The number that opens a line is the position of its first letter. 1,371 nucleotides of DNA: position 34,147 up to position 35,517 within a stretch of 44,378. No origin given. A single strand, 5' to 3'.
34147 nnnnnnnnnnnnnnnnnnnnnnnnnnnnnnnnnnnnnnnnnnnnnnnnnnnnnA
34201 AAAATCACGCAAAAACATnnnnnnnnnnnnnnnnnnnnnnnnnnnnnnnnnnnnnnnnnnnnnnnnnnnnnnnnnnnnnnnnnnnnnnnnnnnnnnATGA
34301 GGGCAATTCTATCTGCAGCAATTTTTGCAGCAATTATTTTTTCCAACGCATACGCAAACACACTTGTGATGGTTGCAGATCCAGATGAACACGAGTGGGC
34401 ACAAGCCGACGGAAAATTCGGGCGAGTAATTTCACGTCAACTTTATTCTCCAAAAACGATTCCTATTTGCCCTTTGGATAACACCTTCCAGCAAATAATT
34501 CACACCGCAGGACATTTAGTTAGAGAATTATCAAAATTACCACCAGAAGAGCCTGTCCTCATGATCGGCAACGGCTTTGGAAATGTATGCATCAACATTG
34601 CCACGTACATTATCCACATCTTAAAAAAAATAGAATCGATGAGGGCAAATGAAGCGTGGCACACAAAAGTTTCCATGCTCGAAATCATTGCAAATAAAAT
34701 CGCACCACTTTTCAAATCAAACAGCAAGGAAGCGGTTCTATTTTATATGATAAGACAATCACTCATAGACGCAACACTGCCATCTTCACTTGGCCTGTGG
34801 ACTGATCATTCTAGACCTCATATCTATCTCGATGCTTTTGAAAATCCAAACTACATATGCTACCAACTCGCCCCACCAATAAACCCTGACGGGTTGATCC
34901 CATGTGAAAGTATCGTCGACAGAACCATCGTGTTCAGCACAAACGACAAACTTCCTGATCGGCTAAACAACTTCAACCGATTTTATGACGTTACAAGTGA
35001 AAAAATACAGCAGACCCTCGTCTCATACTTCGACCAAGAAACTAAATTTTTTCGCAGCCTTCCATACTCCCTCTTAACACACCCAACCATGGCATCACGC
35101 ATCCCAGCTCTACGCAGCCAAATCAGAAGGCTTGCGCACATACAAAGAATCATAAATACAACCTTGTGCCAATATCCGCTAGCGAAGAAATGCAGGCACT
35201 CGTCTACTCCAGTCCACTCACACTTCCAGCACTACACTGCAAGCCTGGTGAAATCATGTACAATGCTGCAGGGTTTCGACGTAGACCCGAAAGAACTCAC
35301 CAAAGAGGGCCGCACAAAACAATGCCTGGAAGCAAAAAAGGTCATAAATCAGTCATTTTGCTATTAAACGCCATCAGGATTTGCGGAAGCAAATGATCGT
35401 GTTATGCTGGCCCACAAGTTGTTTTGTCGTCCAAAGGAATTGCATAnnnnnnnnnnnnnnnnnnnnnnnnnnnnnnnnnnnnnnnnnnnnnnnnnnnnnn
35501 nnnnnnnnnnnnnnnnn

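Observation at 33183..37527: Four tandem secreted alpha/beta-hydrolase-like paralogs, only one with an intact catalytic elbow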

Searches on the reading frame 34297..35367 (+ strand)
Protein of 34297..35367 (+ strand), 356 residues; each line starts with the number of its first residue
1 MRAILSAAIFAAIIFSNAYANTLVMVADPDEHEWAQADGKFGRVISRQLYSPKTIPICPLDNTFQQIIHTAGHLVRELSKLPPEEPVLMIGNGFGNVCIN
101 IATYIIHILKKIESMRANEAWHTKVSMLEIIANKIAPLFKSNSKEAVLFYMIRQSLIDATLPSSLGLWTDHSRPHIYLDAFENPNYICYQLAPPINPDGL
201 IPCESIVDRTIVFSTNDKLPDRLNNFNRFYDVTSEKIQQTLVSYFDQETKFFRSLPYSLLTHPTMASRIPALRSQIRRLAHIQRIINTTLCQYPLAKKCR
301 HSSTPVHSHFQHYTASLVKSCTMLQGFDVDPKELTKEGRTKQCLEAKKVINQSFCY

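Call 4: search_protein_families(library=pfam, proteins=[window:34297-35367:+], max_evalue=1)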
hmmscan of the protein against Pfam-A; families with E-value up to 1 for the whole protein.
window:34297-35367:+ (356 aa): 1 family
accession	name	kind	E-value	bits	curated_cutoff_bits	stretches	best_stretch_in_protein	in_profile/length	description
PF07401.17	Lenti_VIF_2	-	0.088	12.6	22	1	273-311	148-184/198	Bovine Lentivirus VIF protein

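Call 13: find_homologous_proteins(query=A1)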
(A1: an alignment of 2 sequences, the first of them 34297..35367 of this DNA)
Query A1 (2 sequences) (356 aa, profile of the alignment): 2 proteins with E <= 0.001 among 3099 candidates.
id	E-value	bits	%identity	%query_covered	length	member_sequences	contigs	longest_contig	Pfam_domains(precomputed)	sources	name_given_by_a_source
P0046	7.4e-209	712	100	100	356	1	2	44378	-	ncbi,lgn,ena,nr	ncbi:hypothetical protein HOD08_02025 [bacterium]|nr:hypothetical protein [bacterium]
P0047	5.2e-190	650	31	100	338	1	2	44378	-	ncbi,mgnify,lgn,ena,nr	ncbi:hypothetical protein HOD08_02020 [bacterium]|mgnify:CR=1 FL=1|nr:hypothetical protein [bacteriu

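Call 25: search_protein_families(library=ncbifam, proteins=[window:34297-35367:+], max_evalue=1)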
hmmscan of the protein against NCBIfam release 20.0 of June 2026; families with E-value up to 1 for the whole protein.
window:34297-35367:+ (356 aa): 0 families

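Call 31: search_protein_representatives(alignment_id=A3)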
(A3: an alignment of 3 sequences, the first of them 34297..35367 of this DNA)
Query: 3 sequences, 351 profile positions. Proteins with E-value up to 0.001 (for the whole library): 26; up to 1e-10: 3; up to 1e-30: 3. The best 26 are listed.
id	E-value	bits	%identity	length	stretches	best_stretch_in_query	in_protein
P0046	2.6e-182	622.1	-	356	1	1-351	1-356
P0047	3.1e-170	582.4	-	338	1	1-351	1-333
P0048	8.0e-78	278.5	-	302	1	47-277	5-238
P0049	1.1e-08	51.0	-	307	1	9-229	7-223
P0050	1.7e-07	47.1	-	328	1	1-265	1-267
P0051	3.4e-07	46.2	-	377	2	2-152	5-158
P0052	5.2e-07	45.6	-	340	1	6-189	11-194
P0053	2.9e-06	43.1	-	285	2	4-110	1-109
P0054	4.5e-06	42.5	-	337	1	3-274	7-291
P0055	6.5e-06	42.0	-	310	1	23-239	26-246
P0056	1.1e-05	41.2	-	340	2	8-133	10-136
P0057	1.4e-05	40.9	-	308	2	7-120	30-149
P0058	2.1e-05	40.3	-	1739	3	147-214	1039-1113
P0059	2.9e-05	39.8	-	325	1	5-256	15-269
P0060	3.1e-05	39.7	-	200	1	21-120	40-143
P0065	1.4e-04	37.6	-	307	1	9-135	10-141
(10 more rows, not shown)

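Call 35: search_protein_families(library=pfam, alignment_id=A5, max_evalue=0.01)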
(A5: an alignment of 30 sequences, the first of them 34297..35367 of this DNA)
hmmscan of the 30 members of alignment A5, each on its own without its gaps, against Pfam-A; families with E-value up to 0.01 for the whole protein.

A. member 1, window:34297-35367:+ (356 aa): 0 families

B. families by the number of members that match (of 30 scanned): 11 families
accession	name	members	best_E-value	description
PF12697.13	Abhydrolase_6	13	3.4e-07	Alpha/beta hydrolase family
PF00561.26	Abhydrolase_1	6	0.00037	alpha/beta hydrolase fold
PF05057.20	DUF676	6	0.0009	Putative serine esterase (DUF676)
PF05277.18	DUF726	5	2.2e-05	Protein of unknown function (DUF726)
PF24322.2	Tle3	4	2.5e-05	T6SS Tle3 phospholipase effector domain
PF11187.14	Mbeg1-like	4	4.6e-05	Mbeg1-like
PF05990.18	DUF900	4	0.002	Alpha/beta hydrolase of unknown function (DUF900)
PF07819.20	PGAP1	2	0.0009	PGAP1-like alpha/beta domain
PF18765.7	Polbeta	1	0.0048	Polymerase beta, Nucleotidyltransferase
PF06057.17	VirJ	1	0.0078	Bacterial virulence protein (VirJ)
PF09994.14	T6SS_Tle1-like_cat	1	0.0085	T6SS, Phospholipase effector Tle1-like, catalytic domain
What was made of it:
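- On Type VI secretion Tle phospholipase effectors: Only 4 of 30 family members gave weak Tle3 hits, and C, A, B and D gave none (calls 4, 35).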

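Call 40: predict_structure(alignment_id=A5)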
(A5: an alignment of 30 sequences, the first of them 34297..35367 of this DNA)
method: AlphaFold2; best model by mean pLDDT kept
length: 356 residues; sequences in the alignment: 30
mean_pLDDT: 75.4   pTM: 0.76
mean pLDDT of the five models: 75.4, 74.3, 74.1, 73.5, 72.7
residues with pLDDT >= 90: 104; 70-90: 143; 50-70: 42; < 50: 67
segments of 3 or more residues with pLDDT < 50: 166-169, 295-318, 320-329, 333-356
pLDDT, mean of each block of 10 residues (from residue 1): 94 70 92 89 88 86 87 92 92 95 93 86 86 84 66 72 50 73 90 89 94 91 88 85 82 88 86 70 53 46 42 46 45 46 36 25
secondary structure, 60 per line:
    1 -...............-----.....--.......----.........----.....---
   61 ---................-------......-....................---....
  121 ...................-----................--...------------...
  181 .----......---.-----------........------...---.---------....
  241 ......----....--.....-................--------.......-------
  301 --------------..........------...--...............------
elements in order: H2-16 E22-26 H29-35 H40-48 E53-57 H64-79 E87-92 H94-113 H117-139 H145-160 H178-181 E186-191 E207-214 E237-246 E251-254 H257-261 H263-278 E287-293 H315-324 H336-350
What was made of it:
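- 34297..35367 (+): B, a dead paralog of 356 residues. Elbow GNGFG 34567-34581 (Gly93). HG replaced by AD. Acid Asp217 kept (34945-34947). His replaced by Tyr257 (35065-35067). The tail from about residue 295 is predicted to be disordered. AlphaFold model with pLDDT 75.4 and pTM 0.76, showing strand 87-92, a turn, then helix 94-113 (call 40).
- The B model has pLDDT 75.4, with the elbow region at 92-95 (call 40).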

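Call 45: fold_search(model_id=the predicted structure, library=pdb)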
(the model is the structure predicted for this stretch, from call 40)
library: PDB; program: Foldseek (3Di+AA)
matches with E <= 10: 982; with E <= 0.001: 3
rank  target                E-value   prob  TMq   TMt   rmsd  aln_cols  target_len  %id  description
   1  6ojd_D                8.0e-04  0.99  0.28  0.42  12.4       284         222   12  A high-resolution crystal structure of covalent complex of NocB thioesterase domain with fluorophosphonate nocardicin  (released 2019-09-11)
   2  3lcr_A                9.0e-04  0.96  0.26  0.32  13.8       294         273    9  Thioesterase from Tautomycetin Biosynthhetic Pathway (released 2010-08-18)
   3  1mnq_A                9.0e-04  0.96  0.28  0.33  13.3       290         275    9  Thioesterase Domain of Picromycin Polyketide Synthase (PICS TE), pH 8.4 (released 2003-02-04)
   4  1dwo_A                1.2e-03  0.93  0.28  0.36  13.6       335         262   12  Crystal Structure of Hydroxynitrile Lyase from Manihot esculenta in Complex with Substrates Acetone and Chloroacetone: (released 2000-12-07)
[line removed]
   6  3lcr_B                1.3e-03  0.94  0.26  0.31  14.1       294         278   10  Thioesterase from Tautomycetin Biosynthhetic Pathway (released 2010-08-18)
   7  9cgl_A                1.4e-03  0.93  0.26  0.32  12.2       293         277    9  Pikromycin Thioesterase Doubly Protected DAP (released 2024-09-18)
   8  1e89_A                1.6e-03  0.94  0.29  0.37  13.0       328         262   12  ON THE MECHANISM OF CYANOGENESIS CATALYZED BY HYDROXYNITRILE LYASE FROM MANIHOT ESCULENTA. CRYSTAL STRUCTURE OF ACTIVE (released 2001-08-17)
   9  2h7y_B                1.9e-03  0.91  0.26  0.32  13.6       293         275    8  Pikromycin Thioesterase with covalent affinity label (released 2006-09-19)
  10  1e89_B                2.0e-03  0.84  0.24  0.32  13.2       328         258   10  ON THE MECHANISM OF CYANOGENESIS CATALYZED BY HYDROXYNITRILE LYASE FROM MANIHOT ESCULENTA. CRYSTAL STRUCTURE OF ACTIVE (released 2001-08-17)
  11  2h7y_A                2.1e-03  0.90  0.26  0.32  13.5       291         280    8  Pikromycin Thioesterase with covalent affinity label (released 2006-09-19)
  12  6ba9                  2.3e-03  0.95  0.29  0.38  14.2       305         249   11  YbtT - Type II thioesterase from Yersiniabactin NRPS/PKS biosynthetic pathway- S89A mutant (released 2018-10-31)
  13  8clv_A                2.4e-03  0.66  0.20  0.23  17.7       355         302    8  Zearalenone lactonase of Rhodococcus erythropolis in complex with hydrolyzed zearalenone (released 2024-02-28)
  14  1mn6_B                2.9e-03  0.85  0.26  0.31  13.0       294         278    8  Thioesterase Domain from Picromycin Polyketide Synthase, pH 7.6 (released 2003-02-04)
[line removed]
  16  1cvl                  3.4e-03  0.84  0.19  0.21  14.7       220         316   10  CRYSTAL STRUCTURE OF BACTERIAL LIPASE FROM CHROMOBACTERIUM VISCOSUM ATCC 6918 (released 1997-04-01)
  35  1tah_A                6.0e-03  0.77  0.19  0.21  14.0       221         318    8  THE CRYSTAL STRUCTURE OF TRIACYLGLYCEROL LIPASE FROM PSEUDOMONAS GLUMAE REVEALS A PARTIALLY REDUNDANT CATALYTIC ASPART (released 1994-05-31)
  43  1ex9                  7.2e-03  0.72  0.20  0.24  15.1       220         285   12  CRYSTAL STRUCTURE OF THE PSEUDOMONAS AERUGINOSA LIPASE COMPLEXED WITH RC-(RP,SP)-1,2-DIOCTYLCARBAMOYL-GLYCERO-3-O-OCTYLP (released 2000-10-18)
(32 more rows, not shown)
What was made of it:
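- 34297..35367 (+): All 50 listed Foldseek PDB hits are alpha/beta-fold proteins (call 45).
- On Alpha/beta-hydrolase fold, non-catalytic members: proteins A, B and D: All 50 listed PDB hits are alpha/beta-fold proteins, with probability up to 0.99, but TM-scores are 0.19-0.43 (call 45).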

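Call 57: find_encoding_contigs(protein=P0065, flank=8000, max_places=3)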
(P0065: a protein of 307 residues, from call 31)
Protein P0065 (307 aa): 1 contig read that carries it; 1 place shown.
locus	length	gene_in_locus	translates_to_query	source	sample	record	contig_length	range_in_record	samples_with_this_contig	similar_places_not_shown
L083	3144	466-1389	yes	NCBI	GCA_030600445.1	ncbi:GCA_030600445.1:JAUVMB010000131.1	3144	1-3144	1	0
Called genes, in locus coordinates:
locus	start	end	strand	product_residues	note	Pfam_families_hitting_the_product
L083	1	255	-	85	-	?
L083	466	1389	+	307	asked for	-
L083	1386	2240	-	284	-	PF00793:DAHP_synth_1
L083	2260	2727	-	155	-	PF01029:NusB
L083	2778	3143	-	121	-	?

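Call 70: search_solved_structures(query=A3, max_evalue=10)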
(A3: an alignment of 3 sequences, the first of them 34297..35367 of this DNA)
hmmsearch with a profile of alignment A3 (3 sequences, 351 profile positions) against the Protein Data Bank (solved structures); distinct sequences matched with E-value up to 10: 4.
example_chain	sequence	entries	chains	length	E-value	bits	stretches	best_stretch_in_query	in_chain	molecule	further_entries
6cob_A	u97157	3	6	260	0.27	13.5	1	73-109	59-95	Alpha-hydroxynitrile lyase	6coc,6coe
6cod_A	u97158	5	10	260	0.33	13.3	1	73-109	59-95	Alpha-hydroxynitrile lyase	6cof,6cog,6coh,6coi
3dqz_A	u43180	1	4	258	0.43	12.9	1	74-109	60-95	Alpha-hydroxynitrile lyase-like protein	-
9p6j_A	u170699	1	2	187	0.75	12.1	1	62-105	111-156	diguanylate cyclase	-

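Call 77: find_encoding_contigs(protein=P0046, flank=3000, max_places=4)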
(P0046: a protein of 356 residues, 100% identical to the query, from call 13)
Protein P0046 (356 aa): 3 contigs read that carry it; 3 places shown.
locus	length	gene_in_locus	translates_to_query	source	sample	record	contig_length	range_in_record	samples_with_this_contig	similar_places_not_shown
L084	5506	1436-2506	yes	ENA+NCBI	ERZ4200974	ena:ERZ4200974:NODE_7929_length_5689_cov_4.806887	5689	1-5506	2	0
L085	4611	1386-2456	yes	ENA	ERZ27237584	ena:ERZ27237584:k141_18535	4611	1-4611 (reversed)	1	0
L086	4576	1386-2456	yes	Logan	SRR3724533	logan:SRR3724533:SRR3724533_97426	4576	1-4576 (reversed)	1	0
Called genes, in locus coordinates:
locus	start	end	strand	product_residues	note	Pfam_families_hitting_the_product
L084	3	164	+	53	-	?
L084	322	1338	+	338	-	-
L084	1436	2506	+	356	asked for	-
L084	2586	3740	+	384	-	-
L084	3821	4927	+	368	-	-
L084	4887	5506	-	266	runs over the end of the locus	?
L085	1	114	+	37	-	?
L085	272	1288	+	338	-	-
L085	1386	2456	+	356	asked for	-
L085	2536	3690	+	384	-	-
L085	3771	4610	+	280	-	?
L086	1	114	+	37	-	?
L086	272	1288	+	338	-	-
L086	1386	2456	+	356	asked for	-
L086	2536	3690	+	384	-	-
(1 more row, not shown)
